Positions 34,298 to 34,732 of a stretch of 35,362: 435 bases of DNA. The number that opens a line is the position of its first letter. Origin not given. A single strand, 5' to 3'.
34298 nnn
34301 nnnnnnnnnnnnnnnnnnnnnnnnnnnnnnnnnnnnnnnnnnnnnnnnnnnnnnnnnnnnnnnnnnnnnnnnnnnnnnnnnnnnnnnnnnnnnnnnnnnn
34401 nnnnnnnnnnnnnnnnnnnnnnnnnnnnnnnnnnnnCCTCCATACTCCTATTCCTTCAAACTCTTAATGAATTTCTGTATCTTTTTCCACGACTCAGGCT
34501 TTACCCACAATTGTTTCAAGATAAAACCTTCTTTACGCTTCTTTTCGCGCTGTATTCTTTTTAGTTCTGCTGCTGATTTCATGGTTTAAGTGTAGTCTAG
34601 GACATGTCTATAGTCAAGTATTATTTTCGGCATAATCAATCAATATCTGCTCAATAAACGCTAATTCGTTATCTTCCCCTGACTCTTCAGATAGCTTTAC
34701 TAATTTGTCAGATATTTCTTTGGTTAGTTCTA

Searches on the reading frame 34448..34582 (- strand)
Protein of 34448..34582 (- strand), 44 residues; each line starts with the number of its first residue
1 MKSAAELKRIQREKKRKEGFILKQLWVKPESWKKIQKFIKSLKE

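Call 14: search_protein_families(library=pfam, max_evalue=0.1, proteins=[window:34448-34582:-])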
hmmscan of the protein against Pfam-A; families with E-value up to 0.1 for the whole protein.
window:34448-34582:- (44 aa): 0 families

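Call 15: search_protein_families(library=phrogs, max_evalue=0.01, proteins=[window:34448-34582:-])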
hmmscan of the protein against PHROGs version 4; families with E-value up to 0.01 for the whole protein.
window:34448-34582:- (44 aa): 1 family
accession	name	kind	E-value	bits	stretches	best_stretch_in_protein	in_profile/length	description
phrog_27670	-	unknown function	0.00066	20.5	1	2-38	3-39/60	-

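Call 19: find_homologous_proteins(query=A1, max_evalue=0.01)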
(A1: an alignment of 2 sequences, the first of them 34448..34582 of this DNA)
Query A1 (2 sequences) (44 aa, profile of the alignment): 3 proteins with E <= 0.01 among 3 candidates.
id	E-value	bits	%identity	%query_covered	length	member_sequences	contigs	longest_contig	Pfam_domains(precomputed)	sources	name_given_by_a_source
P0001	2.4e-31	125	64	89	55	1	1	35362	-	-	-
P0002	7.6e-21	91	100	100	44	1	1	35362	-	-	-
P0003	2.9e-19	86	88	95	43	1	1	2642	-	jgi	-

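Call 20: find_encoding_contigs(protein=P0003, flank=5000)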
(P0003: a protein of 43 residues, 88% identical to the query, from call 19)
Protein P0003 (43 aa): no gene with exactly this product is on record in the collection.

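Call 32: find_related_loci(query=A2, collection=viral_contigs, flank=3000)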
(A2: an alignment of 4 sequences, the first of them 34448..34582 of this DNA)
Query A2 (44 aa) in viral_contigs; peptide patterns used: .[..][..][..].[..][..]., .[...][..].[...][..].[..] (x = any residue, [..] = any of these).
86 stretches matched a pattern; 4 encode a relative of the query (tblastn E <= 1e-3); 4 distinct loci.
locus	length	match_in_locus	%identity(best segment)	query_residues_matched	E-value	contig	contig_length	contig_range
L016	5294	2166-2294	51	1-43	4e-13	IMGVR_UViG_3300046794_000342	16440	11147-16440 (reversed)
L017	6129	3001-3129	51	2-44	8e-12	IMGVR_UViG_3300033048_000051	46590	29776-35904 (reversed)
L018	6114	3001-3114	55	2-39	1e-11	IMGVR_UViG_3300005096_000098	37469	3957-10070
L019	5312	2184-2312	40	1-43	1e-10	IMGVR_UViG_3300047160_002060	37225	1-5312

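Call 37: find_related_loci(query=A3, collection=genome_contigs, flank=3000)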
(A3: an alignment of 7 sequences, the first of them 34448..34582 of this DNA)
Query A3 (44 aa) in genome_contigs; peptide patterns used: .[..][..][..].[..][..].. (x = any residue, [..] = any of these).
6 stretches matched a pattern, but none encodes a relative of the query by tblastn (E <= 1e-3).

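Call 38: find_related_loci(query=A3, collection=metagenome_contigs, flank=3000)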
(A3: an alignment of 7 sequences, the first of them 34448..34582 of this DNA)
Query A3 (44 aa) in metagenome_contigs; peptide patterns used: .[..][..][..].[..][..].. (x = any residue, [..] = any of these).
25 stretches matched a pattern; 9 encode a relative of the query (tblastn E <= 1e-3); 9 distinct loci.
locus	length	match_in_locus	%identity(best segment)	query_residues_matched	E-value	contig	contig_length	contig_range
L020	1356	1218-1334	56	1-39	2e-13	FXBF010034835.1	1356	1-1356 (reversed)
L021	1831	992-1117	55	1-42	6e-13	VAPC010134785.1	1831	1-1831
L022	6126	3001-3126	55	1-42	3e-12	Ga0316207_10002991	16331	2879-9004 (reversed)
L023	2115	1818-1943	50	1-42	1e-11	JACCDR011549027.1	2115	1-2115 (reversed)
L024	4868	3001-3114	53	2-39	3e-11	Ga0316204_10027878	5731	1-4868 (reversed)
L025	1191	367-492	48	1-42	3e-11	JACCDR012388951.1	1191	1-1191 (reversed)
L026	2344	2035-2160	50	1-42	5e-11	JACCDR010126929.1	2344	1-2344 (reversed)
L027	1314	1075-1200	48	1-42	7e-11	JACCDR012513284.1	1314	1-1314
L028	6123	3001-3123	46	2-42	4e-10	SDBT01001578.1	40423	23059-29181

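Call 40: find_homologous_proteins(query=A3, max_evalue=0.1)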
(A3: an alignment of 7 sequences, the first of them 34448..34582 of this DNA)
Query A3 (7 sequences) (44 aa, profile of the alignment): 70 proteins with E <= 0.1 among 221 candidates.
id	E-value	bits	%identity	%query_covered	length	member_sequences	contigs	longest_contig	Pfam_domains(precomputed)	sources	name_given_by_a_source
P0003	1.3e-20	90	88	95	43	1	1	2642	-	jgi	-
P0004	2.8e-20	89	55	86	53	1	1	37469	-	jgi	-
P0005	8.4e-20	88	53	98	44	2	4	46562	-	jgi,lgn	jgi:hypothetical protein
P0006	1.4e-19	87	51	98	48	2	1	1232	-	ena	-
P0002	1.4e-19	87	100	100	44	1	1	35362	-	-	-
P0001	1.4e-18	84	64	89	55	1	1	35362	-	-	-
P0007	4.1e-18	82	65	91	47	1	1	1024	-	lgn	-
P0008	7.4e-18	82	56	93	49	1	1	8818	-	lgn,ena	-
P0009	1.3e-17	81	59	89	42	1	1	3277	-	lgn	-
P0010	1.9e-17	80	66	86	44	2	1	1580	-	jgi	-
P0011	2.2e-17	80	53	98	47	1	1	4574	-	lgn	-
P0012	2.3e-17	80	67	98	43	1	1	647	-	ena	-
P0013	3.7e-17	79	66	86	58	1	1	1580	-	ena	-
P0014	4.3e-17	79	60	95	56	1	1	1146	-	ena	-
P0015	8.3e-17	78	64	89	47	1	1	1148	-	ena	-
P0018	1.1e-16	78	51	89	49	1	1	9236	-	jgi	jgi:hypothetical protein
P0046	1.9e-14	71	48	95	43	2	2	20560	-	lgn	-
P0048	4.7e-14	69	67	61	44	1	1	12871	-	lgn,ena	-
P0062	9.9e-12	62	48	91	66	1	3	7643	-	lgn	-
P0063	1.0e-11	62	48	89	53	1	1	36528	-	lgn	-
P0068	2.0e-7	48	56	93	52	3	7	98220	-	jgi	jgi:hypothetical protein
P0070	1.1e-2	33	50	73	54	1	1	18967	-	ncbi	-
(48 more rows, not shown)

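Call 43: search_solved_structures(query=A4, max_evalue=10, show_alignments=3)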
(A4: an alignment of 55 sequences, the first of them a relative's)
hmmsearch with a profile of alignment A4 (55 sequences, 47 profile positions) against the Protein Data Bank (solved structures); distinct sequences matched with E-value up to 10: 1.
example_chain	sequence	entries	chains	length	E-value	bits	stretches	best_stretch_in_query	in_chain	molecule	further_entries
6yqx_A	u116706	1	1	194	0.014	18.1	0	24-42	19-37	de novo designed TIM barrel DeNovoTIM13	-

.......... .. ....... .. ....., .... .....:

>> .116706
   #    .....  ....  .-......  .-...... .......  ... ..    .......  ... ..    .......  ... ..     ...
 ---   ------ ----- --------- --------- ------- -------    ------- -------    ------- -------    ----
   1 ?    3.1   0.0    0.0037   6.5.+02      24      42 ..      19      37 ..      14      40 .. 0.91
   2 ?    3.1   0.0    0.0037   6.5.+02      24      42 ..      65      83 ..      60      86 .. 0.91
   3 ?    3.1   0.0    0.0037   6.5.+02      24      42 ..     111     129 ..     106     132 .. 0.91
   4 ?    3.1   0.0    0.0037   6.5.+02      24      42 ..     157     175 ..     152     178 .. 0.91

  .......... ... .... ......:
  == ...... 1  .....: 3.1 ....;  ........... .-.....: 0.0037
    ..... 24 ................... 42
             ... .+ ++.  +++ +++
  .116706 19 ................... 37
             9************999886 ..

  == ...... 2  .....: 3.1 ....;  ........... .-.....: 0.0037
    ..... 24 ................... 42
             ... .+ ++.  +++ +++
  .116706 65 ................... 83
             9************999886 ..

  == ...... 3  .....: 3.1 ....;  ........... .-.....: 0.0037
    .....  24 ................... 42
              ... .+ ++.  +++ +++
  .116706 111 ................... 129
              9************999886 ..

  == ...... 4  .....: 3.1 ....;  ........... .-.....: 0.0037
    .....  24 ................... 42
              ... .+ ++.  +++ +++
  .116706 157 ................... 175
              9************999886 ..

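Call 45: find_encoding_contigs(protein=P0068, flank=4000, max_places=3)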
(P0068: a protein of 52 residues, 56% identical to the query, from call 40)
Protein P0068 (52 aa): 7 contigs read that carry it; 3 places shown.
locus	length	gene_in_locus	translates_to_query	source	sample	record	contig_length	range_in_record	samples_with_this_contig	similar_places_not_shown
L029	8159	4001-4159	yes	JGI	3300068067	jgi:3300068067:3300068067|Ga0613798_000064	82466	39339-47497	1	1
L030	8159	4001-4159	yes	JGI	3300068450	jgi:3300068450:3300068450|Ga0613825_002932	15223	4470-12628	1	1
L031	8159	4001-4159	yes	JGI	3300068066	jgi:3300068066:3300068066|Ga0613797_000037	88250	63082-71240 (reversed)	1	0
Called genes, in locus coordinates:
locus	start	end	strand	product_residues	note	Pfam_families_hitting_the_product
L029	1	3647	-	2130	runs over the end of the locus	PF07669:Eco57I (weak), PF00176:SNF2-rel_dom, PF28555:Helicase_dom, PF00271:Helicase_C (weak)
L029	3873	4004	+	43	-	-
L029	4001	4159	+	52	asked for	-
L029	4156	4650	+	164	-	-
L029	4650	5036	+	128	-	-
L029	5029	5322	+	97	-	-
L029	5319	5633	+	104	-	-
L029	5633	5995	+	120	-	-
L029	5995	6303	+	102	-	PF14354:Lar_restr_allev (weak)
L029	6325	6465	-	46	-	-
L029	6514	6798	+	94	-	-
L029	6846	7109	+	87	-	-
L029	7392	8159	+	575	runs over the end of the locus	PF07282:Cas12f1-like_TNB (weak)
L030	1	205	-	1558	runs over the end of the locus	?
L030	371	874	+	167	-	-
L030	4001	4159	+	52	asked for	-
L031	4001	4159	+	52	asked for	-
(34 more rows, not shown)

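Call 46: find_encoding_contigs(protein=P0063, flank=4000, max_places=2)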
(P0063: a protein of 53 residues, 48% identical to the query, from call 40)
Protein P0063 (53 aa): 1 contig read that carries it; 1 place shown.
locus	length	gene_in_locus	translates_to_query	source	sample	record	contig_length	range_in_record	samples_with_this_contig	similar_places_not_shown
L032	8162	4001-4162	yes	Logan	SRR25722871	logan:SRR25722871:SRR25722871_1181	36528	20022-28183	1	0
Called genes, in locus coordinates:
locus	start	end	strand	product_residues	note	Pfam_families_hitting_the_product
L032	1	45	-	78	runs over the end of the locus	-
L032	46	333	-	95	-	-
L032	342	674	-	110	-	-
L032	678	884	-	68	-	-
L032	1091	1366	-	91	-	-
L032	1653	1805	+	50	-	-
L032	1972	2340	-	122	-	-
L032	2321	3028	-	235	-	PF07120:DUF1376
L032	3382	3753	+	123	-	-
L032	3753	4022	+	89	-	-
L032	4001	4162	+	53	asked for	-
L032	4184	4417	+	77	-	-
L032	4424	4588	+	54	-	-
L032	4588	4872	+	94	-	-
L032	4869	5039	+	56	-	-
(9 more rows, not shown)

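Call 47: find_encoding_contigs(protein=P0046, flank=4000, max_places=2)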
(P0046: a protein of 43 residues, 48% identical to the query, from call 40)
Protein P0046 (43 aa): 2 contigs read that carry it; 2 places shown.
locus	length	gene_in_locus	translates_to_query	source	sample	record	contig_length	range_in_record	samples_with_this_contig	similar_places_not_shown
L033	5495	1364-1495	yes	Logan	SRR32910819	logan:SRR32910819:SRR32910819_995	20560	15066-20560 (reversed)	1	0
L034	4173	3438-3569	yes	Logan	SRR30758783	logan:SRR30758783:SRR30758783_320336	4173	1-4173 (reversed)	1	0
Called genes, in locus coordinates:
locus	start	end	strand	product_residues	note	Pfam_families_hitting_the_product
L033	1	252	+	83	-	?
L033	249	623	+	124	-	PF00436:SSB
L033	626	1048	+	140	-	-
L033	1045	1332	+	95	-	PF07102:YbcO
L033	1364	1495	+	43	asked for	-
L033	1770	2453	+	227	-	PF01555:N6_N4_Mtase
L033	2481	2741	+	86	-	-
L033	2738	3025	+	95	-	-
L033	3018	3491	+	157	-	PF00588:SpoU_methylase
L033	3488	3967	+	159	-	-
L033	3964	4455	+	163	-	-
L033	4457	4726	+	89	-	-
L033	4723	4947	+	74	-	-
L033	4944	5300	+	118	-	-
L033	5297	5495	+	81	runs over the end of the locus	-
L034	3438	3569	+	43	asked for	-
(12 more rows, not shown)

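Call 49: predict_structure(alignment_id=A4)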
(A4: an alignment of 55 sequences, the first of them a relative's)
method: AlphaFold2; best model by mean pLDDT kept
length: 44 residues; sequences in the alignment: 55
mean_pLDDT: 90.1   pTM: 0.52
mean pLDDT of the five models: 90.1, 89.4, 87.2, 78.4, 77.1
residues with pLDDT >= 90: 27; 70-90: 17; 50-70: 0; < 50: 0
segments of 3 or more residues with pLDDT < 50: none
pLDDT, mean of each block of 10 residues (from residue 1): 90 93 88 91 86
secondary structure, 60 per line:
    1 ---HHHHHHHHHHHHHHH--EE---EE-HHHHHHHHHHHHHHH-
elements in order: H4-18 H29-43

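Call 51: search_protein_representatives(alignment_id=A4)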
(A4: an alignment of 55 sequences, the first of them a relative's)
Query: 55 sequences, 47 profile positions. Proteins with E-value up to 0.001 (for the whole library): 469; up to 1e-10: 56; up to 1e-30: 0. The best 150 are listed.
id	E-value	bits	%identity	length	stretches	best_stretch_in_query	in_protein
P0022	3.0e-19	84.3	-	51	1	4-44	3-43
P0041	8.0e-19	82.9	-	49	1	1-45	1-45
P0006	9.7e-19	82.7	-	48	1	2-46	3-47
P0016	1.3e-18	82.2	-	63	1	1-45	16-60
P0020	1.8e-18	81.8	-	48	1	2-45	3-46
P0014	1.9e-18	81.7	-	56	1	1-42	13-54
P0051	1.9e-18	81.7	-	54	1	3-45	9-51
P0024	2.8e-18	81.2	-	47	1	2-46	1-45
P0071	2.1e-17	78.4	-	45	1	1-44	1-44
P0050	3.4e-17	77.7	-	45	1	1-44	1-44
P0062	1.4e-16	75.8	-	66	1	3-46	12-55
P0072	2.5e-16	74.9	-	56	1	2-45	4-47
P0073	7.9e-16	73.3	-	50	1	1-46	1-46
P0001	1.2e-15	72.8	-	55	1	1-41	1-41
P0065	3.2e-15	71.4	-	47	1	2-43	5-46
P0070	2.6e-13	65.3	-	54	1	2-46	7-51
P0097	2.6e-12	62.1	-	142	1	5-45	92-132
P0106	2.0e-11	59.2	-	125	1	2-41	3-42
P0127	4.4e-10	54.9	-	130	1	2-42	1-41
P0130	6.1e-10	54.5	-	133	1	2-44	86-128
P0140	1.8e-09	52.9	-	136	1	5-45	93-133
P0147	4.6e-09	51.7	-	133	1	2-45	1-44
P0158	1.6e-08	50.0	-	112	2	4-44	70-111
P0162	3.2e-08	49.0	-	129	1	2-39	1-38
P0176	1.0e-07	47.3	-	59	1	2-45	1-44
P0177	1.2e-07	47.1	-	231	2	6-41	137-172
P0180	1.4e-07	46.9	-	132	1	3-39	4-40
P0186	1.6e-07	46.7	-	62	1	4-41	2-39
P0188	1.7e-07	46.6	-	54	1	2-44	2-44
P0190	1.9e-07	46.5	-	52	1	1-45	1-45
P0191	2.3e-07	46.2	-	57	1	1-44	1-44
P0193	2.5e-07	46.1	-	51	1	1-44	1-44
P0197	3.0e-07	45.9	-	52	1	2-44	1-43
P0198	3.3e-07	45.7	-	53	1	2-43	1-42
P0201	3.9e-07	45.5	-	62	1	6-45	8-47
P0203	5.3e-07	45.1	-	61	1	2-45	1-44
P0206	6.2e-07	44.9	-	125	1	4-42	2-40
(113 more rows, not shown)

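Call 52: search_protein_families(library=pfam, max_evalue=0.01, proteins=[P0097, P0130, P0140, P0147, P0177, P0106, P0127, P0162, P0180, P0206])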
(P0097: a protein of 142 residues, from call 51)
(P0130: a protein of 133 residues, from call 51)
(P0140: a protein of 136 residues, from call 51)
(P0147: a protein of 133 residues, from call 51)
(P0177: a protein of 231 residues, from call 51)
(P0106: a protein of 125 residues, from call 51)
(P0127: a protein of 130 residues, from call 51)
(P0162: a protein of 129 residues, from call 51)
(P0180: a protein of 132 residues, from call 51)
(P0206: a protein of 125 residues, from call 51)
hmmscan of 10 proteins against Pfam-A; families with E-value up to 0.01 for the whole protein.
P0097 (142 aa): 2 families
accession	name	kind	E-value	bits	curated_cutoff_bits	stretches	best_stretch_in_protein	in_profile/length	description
PF13392.12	HNH_3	-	2.5e-15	56.3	24.8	1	29-72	3-46/46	HNH endonuclease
PF05551.17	zf-His_Me_endon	-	1.9e-05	25.3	27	1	44-72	64-92/131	Zinc-binding loop region of homing endonuclease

P0130 (133 aa): 1 family
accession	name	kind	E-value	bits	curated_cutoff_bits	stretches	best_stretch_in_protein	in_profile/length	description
PF01541.30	GIY-YIG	-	6.4e-07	30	22.6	1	8-74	1-74/78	GIY-YIG catalytic domain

P0140 (136 aa): 2 families
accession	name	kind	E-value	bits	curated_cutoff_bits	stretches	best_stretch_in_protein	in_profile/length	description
PF13392.12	HNH_3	-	2.9e-15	56.1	24.8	1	29-72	2-45/46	HNH endonuclease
PF05551.17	zf-His_Me_endon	-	0.0028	18.3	27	1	45-76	64-95/131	Zinc-binding loop region of homing endonuclease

P0147 (133 aa): 0 families

P0177 (231 aa): 0 families

P0106 (125 aa): 0 families

P0127 (130 aa): 0 families

P0162 (129 aa): 0 families

P0180 (132 aa): 0 families

P0206 (125 aa): 0 families

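Call 53: fold_search(model_id=the predicted structure, library=pdb)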
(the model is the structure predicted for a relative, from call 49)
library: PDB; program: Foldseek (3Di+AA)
matches with E <= 10: 0; with E <= 0.001: 0
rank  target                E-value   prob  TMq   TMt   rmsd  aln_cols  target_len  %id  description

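Call 56: search_protein_families(library=pfam, alignment_id=A5, max_evalue=0.05)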
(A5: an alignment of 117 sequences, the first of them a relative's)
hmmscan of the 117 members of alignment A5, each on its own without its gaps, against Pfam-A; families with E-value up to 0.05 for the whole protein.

A. member 1, P0002 (44 aa): 0 families

B. families by the number of members that match (of 117 scanned): 23 families
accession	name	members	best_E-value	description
PF11455.13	MazE-like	24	0.00013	Antitoxin MazE-like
PF16509.11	KORA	2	0.0012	TrfB plasmid transcriptional repressor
PF09413.15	DUF2007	2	0.0035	Putative prokaryotic signal transducing protein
PF02513.24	Spin-Ssty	2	0.009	Spin/Ssty Family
PF22411.1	Mre11_2nd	1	0.0062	Mre11 nuclease, second domain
PF11001.13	AFUB_07903_YDR124W_hel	1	0.0066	YDR124W-like, helical bundle domain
PF00327.25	Ribosomal_L30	1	0.0075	Ribosomal protein L30p/L7e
PF12162.13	STAT1_TAZ2bind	1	0.0079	STAT1 TAZ2 binding domain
PF12557.13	Co_AT_N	1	0.0096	Cob(I)alamin adenosyltransferase N terminal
PF12295.13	Symplekin_C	1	0.014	Symplekin tight junction protein C terminal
PF22916.2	UTP25_NTPase-like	1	0.021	UTP25, NTP hydrolase-like domain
PF04679.21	DNA_ligase_A_C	1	0.03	ATP dependent DNA ligase C terminal region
PF05757.16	PsbQ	1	0.032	Oxygen evolving enhancer protein 3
PF02720.22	DUF222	1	0.033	Domain of unknown function (DUF222)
PF23484.1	YBR126W-A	1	0.034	YBR126W-A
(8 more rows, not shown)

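Call 57: search_solved_structures(query=A5, max_evalue=10, show_alignments=3)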
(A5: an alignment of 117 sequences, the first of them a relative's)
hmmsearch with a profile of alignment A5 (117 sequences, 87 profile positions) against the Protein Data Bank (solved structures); distinct sequences matched with E-value up to 10: 12.
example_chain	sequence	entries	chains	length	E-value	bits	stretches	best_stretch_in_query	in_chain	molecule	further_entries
6yqx_A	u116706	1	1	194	0.07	16.4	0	43-61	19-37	de novo designed TIM barrel DeNovoTIM13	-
6qdv_b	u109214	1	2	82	0.79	13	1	23-42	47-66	Small nuclear ribonucleoprotein-associated proteins B and B'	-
8qxd_4b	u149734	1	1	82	0.8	13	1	23-42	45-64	Small nuclear ribonucleoprotein-associated proteins B and B'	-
8qxd_5b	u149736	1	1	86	0.84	12.9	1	23-42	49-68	Small nuclear ribonucleoprotein-associated proteins B and B'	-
1d3b_B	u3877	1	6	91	0.92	12.8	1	23-42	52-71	PROTEIN (SMALL NUCLEAR RIBONUCLEOPROTEIN ASSOCIATED PROTEIN B)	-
4pjo_B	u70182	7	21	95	0.99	12.7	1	23-42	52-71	Small nuclear ribonucleoprotein-associated proteins B and B'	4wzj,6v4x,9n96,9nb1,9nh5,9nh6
5c16_A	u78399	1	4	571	1.3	12.3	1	36-75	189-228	Myotubularin-related protein 1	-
7pe1_A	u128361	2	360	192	1.4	12.2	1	13-40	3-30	Coat protein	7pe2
2rdx_A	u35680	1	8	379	1.5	12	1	19-62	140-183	Mandelate racemase/muconate lactonizing enzyme, putative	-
6hpn_A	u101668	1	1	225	2.2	11.5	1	42-66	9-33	Antigen, P35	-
7qep_S1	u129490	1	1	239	2.8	11.2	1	35-59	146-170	40S ribosomal protein S1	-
9uc5_A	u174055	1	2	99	5.9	10.2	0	48-79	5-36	GPX62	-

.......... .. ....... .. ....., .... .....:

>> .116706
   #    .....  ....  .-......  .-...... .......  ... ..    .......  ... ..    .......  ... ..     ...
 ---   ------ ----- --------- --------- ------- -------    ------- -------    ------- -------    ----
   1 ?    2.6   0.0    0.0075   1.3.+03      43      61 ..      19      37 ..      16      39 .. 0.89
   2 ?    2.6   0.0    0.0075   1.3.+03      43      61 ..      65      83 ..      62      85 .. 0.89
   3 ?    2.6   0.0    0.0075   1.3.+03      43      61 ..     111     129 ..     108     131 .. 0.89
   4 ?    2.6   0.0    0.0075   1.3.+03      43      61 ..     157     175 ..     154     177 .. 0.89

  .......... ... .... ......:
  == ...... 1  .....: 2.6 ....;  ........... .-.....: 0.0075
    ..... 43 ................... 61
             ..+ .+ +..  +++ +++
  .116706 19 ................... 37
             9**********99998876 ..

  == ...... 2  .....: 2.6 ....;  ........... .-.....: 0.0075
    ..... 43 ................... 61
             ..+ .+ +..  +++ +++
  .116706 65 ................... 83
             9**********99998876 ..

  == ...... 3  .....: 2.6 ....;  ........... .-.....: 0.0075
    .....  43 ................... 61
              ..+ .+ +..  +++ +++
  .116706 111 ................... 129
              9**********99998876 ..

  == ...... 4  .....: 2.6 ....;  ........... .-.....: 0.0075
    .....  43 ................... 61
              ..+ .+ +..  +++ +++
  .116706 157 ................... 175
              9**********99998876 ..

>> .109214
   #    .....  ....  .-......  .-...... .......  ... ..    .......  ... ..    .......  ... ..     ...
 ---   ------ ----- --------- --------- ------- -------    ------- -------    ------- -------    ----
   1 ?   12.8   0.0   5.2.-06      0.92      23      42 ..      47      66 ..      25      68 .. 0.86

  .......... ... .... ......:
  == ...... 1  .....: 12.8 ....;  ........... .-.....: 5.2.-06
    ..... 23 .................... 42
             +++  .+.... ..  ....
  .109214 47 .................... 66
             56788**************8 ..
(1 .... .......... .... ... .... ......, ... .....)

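Call 60: find_encoding_contigs(protein=P0070, flank=3000, max_places=2)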
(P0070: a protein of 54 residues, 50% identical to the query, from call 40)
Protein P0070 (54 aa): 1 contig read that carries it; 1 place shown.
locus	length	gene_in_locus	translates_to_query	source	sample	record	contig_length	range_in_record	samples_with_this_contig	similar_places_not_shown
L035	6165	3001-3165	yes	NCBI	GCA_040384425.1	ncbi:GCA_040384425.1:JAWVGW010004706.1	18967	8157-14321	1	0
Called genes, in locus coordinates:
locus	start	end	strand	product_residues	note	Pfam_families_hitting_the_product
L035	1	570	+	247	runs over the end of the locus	-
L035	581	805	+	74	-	-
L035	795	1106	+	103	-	PF06147:DUF968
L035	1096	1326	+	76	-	PF22811:Zn_ribbon_NrdR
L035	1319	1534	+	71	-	-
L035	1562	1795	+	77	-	-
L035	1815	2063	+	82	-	-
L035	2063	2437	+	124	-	PF05772:NinB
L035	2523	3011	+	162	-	-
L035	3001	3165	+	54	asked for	-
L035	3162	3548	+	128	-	-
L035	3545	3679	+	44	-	-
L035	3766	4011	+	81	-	-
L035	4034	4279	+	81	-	-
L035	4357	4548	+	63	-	-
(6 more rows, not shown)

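Call 61: find_encoding_contigs(protein=P0048, flank=3000, max_places=2)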
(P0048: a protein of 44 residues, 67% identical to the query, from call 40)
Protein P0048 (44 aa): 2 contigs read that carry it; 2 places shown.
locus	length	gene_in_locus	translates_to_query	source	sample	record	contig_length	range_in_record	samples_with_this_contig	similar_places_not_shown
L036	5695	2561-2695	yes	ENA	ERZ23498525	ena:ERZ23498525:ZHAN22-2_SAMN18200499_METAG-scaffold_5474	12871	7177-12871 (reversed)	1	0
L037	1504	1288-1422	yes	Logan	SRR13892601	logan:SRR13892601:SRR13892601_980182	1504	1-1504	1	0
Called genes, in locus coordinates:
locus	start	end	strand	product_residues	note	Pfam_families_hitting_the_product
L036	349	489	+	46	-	-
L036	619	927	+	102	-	-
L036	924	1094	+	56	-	-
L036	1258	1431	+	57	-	-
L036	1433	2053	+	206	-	PF25680:Mom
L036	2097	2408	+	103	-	-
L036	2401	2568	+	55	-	-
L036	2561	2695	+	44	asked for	-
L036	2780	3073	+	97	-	-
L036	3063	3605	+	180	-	PF13392:HNH_3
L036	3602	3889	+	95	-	-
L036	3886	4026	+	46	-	-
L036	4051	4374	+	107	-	-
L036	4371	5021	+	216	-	PF01555:N6_N4_Mtase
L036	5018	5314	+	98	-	PF16786:RecA_dep_nuc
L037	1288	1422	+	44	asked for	-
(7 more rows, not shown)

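Call 62: find_encoding_contigs(protein=P0018, flank=3000, max_places=2)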
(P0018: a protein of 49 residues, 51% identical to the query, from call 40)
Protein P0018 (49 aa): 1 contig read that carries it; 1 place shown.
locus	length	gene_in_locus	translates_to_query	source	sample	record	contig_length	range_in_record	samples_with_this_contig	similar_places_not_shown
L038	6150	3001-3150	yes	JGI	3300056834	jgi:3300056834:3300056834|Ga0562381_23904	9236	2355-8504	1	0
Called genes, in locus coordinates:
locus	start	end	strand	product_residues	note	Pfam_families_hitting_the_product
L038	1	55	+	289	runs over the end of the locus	PF12684:DUF3799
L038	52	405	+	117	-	-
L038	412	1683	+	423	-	PF20530:DUF6745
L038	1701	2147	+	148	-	-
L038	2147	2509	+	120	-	-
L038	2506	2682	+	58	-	-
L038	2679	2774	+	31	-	-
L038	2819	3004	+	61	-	-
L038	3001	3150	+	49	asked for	-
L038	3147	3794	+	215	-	-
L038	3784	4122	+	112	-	-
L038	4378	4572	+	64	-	-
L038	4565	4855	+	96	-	-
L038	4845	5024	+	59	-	-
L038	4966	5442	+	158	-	-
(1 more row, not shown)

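Call 63: find_encoding_contigs(protein=P0008, flank=3000, max_places=2)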
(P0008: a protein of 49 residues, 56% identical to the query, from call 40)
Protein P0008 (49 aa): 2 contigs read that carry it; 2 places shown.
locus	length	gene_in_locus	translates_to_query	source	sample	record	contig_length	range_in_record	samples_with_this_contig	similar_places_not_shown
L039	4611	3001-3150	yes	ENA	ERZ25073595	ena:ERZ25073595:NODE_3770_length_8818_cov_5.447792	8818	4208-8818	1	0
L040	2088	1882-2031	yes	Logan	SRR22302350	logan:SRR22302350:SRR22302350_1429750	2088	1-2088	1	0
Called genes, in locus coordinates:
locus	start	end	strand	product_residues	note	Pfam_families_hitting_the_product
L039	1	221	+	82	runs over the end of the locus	-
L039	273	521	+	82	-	-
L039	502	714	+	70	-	-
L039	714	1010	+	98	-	-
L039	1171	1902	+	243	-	-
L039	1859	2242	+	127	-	PF06992:Phage_lambda_P (faint)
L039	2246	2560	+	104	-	-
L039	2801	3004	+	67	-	-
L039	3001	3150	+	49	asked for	-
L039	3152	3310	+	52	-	PF10269:Tmemb_185A (weak)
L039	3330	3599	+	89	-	-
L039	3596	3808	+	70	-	-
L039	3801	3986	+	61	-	-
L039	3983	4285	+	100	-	PF13560:HTH_31, PF12844:HTH_19, PF01381:HTH_3 (weak)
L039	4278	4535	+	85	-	-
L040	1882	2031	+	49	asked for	-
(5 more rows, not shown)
